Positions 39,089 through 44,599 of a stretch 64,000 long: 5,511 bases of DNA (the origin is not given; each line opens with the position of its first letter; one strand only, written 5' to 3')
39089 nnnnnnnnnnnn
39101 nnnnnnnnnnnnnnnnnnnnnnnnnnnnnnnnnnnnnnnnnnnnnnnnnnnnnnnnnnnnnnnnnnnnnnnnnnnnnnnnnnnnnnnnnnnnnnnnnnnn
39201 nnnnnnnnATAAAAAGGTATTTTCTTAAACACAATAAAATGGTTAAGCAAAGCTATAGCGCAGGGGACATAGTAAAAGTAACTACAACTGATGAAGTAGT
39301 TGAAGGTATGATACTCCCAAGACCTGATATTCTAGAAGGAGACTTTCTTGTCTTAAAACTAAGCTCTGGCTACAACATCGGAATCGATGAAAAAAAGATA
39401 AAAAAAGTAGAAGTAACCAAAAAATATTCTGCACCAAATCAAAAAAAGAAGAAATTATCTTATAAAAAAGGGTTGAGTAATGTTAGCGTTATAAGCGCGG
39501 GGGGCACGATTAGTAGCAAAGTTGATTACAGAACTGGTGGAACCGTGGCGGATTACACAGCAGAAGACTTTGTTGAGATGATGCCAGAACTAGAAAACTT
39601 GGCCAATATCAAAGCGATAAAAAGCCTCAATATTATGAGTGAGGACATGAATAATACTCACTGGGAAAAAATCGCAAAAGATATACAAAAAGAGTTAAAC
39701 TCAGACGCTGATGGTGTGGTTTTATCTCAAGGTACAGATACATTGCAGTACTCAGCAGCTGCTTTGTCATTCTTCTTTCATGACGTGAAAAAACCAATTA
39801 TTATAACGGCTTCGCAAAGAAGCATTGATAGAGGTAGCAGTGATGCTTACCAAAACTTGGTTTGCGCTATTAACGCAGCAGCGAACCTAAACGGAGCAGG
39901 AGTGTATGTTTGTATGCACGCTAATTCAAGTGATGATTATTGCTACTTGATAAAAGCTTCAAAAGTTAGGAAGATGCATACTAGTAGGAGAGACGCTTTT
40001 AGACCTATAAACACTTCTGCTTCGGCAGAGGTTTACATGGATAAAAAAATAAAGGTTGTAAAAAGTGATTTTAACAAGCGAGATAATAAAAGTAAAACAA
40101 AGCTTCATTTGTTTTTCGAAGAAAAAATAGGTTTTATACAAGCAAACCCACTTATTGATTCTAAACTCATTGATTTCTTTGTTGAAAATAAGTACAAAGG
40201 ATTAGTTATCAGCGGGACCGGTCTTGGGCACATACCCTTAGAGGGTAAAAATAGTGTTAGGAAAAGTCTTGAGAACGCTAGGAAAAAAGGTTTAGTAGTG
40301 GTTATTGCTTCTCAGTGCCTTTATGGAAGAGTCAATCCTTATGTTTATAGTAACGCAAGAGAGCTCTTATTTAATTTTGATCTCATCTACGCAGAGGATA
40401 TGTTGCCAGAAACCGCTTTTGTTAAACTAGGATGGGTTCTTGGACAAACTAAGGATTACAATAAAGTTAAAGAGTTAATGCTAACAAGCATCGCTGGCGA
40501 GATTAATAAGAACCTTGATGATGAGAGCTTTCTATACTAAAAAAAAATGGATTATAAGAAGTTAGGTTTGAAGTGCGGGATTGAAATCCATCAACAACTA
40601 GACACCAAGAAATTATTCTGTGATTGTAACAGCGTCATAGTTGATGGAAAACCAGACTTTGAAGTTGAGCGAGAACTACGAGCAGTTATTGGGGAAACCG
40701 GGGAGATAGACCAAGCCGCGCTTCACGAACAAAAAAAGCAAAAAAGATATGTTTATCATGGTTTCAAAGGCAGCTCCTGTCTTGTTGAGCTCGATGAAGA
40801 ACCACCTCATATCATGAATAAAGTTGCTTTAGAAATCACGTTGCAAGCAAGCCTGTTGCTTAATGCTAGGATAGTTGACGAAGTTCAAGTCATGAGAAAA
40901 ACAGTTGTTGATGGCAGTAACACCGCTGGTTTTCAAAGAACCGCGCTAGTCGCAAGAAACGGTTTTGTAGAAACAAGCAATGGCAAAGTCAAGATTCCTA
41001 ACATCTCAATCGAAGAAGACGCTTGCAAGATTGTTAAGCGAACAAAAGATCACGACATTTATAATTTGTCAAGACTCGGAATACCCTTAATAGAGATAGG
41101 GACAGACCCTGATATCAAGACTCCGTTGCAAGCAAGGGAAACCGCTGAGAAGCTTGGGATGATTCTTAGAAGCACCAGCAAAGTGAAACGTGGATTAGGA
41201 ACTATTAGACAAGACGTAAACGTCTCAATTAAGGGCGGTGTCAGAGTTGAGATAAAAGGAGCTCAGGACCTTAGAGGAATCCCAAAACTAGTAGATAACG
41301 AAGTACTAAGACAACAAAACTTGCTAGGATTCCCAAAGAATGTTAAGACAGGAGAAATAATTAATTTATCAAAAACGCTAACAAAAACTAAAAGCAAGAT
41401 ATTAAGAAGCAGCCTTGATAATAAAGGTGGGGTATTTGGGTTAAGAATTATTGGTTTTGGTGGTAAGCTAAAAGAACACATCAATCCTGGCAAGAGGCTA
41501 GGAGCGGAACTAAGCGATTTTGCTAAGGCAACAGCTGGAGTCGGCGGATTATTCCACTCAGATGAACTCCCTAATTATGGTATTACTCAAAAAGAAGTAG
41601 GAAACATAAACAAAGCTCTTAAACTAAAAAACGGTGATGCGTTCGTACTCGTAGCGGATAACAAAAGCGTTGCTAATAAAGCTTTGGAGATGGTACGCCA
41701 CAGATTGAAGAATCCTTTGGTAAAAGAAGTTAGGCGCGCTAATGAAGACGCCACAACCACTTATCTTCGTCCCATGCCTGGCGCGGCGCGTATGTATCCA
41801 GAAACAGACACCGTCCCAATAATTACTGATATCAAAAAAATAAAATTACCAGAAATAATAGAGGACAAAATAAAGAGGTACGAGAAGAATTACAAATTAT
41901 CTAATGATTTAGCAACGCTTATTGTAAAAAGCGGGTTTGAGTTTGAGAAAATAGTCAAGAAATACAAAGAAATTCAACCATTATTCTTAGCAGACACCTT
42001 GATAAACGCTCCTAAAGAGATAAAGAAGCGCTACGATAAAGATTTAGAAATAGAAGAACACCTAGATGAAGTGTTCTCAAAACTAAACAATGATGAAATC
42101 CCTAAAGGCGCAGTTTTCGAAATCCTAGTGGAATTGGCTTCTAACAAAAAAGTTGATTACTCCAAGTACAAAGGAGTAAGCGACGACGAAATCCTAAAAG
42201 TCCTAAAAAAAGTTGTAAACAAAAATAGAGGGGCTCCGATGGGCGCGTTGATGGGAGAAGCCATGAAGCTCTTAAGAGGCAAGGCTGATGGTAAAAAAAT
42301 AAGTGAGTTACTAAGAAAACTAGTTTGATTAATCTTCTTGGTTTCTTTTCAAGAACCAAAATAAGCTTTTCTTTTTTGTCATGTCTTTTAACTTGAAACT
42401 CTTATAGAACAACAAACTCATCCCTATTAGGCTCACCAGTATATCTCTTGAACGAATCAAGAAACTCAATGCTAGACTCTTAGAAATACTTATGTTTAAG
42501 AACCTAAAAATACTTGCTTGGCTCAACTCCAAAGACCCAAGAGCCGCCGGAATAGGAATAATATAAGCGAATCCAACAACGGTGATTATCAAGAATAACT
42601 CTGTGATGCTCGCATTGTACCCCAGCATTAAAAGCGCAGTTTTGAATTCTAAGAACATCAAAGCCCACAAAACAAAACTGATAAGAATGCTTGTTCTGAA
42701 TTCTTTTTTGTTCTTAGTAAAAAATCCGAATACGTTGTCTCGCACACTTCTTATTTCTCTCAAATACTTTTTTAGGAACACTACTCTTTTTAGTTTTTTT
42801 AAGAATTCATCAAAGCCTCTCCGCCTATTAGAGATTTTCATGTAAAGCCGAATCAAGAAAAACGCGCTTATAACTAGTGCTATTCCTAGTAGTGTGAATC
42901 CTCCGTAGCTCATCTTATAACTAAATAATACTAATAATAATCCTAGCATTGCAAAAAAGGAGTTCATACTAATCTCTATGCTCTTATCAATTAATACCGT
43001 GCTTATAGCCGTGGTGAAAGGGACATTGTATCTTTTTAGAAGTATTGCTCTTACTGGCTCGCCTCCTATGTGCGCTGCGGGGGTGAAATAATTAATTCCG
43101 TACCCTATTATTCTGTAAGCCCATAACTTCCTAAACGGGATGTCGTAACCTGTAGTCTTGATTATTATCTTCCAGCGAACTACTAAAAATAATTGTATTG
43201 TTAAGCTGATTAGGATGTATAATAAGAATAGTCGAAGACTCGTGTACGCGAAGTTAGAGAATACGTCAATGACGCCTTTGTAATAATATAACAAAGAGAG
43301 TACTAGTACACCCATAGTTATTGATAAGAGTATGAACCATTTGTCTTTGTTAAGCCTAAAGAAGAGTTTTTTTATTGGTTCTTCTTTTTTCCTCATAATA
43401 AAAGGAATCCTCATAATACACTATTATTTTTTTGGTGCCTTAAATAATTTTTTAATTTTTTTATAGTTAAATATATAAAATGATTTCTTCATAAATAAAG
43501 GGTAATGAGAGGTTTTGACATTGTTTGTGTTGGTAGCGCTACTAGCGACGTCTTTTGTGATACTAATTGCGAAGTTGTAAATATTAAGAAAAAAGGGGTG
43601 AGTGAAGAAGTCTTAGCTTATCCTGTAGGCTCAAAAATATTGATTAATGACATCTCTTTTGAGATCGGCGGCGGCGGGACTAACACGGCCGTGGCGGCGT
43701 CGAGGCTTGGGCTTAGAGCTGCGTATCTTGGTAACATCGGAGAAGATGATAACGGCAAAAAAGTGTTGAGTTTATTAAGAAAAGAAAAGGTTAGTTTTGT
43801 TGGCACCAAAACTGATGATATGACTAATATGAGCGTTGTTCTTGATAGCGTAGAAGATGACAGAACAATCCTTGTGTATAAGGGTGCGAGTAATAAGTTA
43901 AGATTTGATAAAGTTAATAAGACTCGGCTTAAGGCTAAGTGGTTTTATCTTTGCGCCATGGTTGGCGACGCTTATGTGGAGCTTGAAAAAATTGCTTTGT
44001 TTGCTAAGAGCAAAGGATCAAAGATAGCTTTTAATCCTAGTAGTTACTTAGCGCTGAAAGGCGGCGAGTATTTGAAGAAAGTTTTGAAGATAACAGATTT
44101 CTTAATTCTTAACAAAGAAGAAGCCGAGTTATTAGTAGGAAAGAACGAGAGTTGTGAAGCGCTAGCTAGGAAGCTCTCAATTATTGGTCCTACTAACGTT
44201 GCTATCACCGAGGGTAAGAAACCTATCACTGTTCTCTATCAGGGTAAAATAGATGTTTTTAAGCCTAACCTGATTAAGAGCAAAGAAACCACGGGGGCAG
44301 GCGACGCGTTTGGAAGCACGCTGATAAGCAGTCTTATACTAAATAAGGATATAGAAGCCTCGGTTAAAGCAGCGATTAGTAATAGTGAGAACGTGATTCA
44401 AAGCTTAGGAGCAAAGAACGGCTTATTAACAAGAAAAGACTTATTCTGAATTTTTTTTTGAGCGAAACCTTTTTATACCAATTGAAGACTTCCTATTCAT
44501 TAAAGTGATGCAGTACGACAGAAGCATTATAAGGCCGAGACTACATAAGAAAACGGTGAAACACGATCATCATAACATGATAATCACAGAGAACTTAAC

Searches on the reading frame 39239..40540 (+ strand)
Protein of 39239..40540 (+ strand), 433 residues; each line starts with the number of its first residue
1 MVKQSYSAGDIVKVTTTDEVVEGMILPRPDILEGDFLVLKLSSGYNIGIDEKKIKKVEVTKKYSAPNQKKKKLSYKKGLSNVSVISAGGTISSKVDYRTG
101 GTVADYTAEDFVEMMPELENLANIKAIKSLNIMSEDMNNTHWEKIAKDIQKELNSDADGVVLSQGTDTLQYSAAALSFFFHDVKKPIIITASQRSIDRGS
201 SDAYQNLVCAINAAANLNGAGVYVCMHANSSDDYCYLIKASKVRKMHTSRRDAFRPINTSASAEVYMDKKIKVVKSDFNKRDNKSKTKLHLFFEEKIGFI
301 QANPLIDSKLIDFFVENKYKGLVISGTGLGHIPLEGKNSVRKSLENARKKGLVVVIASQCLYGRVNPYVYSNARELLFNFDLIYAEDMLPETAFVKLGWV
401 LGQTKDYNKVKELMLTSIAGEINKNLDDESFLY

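Call 25: search_protein_families(library=pfam, proteins=[window:39239-40540:+], max_evalue=0.001)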
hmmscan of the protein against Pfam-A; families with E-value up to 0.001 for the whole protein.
window:39239-40540:+ (433 aa): 3 families
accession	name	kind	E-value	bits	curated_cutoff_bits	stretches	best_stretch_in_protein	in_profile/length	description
PF00710.25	Asparaginase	-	5.8e-55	186.3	22.5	1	81-273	1-187/193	Asparaginase, N-terminal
PF17763.6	Asparaginase_C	-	1.1e-26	93.4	34.6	1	297-414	2-114/114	Glutaminase/Asparaginase C-terminal domain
PF18195.6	GatD_N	-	3.5e-17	61.9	25.7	1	8-59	3-53/54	GatD N-terminal domain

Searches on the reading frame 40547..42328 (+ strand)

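Call 25: search_protein_families(library=pfam, proteins=[window:40547-42328:+], max_evalue=0.001)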
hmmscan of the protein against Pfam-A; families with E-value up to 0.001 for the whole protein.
window:40547-42328:+ (593 aa): 4 families
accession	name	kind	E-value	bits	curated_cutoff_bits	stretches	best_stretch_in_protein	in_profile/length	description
PF02934.20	GatB_N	-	3e-54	184.5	23.4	1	9-428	2-272/277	GatB/GatE catalytic domain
PF02938.19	GAD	-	2.9e-13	50.3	23.4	1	287-380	2-95/95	GAD domain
PF02637.23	GatB_Yqey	-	1.7e-09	38.2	27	1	466-592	3-147/148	GatB domain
PF09424.15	YqeY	-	0.00043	20.8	27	0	544-591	91-141/143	Yqey-like protein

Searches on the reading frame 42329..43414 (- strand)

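Call 25: search_protein_families(library=pfam, proteins=[window:42329-43414:-], max_evalue=0.001)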
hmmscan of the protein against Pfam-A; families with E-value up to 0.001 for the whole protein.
window:42329-43414:- (361 aa): 1 family
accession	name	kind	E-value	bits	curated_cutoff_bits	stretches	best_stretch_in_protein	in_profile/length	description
PF03706.18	LPG_synthase_TM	-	9.8e-36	124.2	33.4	1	28-331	1-302/302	Lysylphosphatidylglycerol synthase TM region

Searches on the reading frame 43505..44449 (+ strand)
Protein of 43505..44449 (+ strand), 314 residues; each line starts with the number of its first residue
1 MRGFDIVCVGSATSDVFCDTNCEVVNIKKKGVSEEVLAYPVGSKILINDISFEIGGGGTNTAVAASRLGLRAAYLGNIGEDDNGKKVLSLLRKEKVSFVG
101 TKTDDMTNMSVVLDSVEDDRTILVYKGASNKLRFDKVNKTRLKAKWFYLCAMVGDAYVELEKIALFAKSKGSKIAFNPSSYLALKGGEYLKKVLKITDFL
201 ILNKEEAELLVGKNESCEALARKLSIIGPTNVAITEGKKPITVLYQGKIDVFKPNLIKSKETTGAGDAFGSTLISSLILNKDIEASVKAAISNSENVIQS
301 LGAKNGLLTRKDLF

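Call 25: search_protein_families(library=pfam, proteins=[window:43505-44449:+], max_evalue=0.001)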
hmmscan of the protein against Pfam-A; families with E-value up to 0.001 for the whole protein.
window:43505-44449:+ (314 aa): 2 families
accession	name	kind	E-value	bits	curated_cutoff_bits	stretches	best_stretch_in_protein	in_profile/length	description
PF00294.29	PfkB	-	6.7e-38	131.2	25.8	1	43-307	24-299/302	pfkB family carbohydrate kinase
PF08543.17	Phos_pyr_kin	-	4e-09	36.7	27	1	190-299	113-233/246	Phosphomethylpyrimidine kinase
